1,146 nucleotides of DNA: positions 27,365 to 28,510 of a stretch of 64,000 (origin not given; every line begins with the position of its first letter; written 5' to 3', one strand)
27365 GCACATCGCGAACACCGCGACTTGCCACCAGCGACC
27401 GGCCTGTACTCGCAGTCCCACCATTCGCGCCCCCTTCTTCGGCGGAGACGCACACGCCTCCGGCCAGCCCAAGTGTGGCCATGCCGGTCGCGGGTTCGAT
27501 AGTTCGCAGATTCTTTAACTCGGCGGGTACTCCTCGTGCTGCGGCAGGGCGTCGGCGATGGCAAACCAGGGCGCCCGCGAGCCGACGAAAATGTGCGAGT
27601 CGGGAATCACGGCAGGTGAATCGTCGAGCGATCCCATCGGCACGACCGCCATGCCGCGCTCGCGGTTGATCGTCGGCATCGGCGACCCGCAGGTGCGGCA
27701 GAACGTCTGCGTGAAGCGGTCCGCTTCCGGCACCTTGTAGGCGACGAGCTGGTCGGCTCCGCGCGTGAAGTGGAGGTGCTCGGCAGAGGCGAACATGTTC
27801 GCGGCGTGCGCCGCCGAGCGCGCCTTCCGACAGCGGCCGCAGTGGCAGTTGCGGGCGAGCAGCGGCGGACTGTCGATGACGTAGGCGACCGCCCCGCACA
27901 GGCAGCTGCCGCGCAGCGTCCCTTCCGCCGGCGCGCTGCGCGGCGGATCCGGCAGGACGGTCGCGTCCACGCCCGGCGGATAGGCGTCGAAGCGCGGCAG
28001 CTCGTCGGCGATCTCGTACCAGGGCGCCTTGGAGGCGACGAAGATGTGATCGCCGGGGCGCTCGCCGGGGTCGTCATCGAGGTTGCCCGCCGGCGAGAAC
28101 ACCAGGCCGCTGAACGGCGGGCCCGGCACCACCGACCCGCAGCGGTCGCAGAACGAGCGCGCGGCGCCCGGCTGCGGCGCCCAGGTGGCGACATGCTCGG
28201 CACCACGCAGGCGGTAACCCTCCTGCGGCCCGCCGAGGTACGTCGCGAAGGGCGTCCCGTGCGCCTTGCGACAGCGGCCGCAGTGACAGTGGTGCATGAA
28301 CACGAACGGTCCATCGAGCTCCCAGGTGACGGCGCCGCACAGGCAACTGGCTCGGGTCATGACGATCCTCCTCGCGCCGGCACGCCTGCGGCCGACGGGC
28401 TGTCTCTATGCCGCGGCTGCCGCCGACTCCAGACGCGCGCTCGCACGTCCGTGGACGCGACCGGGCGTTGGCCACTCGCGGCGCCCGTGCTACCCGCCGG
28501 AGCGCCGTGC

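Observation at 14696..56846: Five composite hairpin elements built from tandem 7-10-mers, all between co-directional genes of apparent operons and all in the same + strand orientation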

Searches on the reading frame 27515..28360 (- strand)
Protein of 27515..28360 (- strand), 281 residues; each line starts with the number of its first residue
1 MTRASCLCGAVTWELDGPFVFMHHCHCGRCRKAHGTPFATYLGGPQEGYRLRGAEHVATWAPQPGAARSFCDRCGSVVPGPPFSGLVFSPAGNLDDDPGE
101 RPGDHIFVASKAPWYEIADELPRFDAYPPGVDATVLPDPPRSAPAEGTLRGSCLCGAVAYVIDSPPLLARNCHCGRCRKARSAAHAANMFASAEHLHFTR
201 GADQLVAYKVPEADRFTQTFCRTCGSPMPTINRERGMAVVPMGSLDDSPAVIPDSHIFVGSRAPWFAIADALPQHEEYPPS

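Call 90: search_protein_families(library=pfam, proteins=[window:27515-28360:-], max_evalue=0.001)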
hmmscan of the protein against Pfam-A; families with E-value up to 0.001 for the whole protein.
window:27515-28360:- (281 aa): 1 family
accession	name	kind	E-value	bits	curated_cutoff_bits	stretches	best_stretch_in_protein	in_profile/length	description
PF04828.22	GFA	-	1.2e-47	161.1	24.3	2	149-260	2-114/115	Glutathione-dependent formaldehyde-activating enzyme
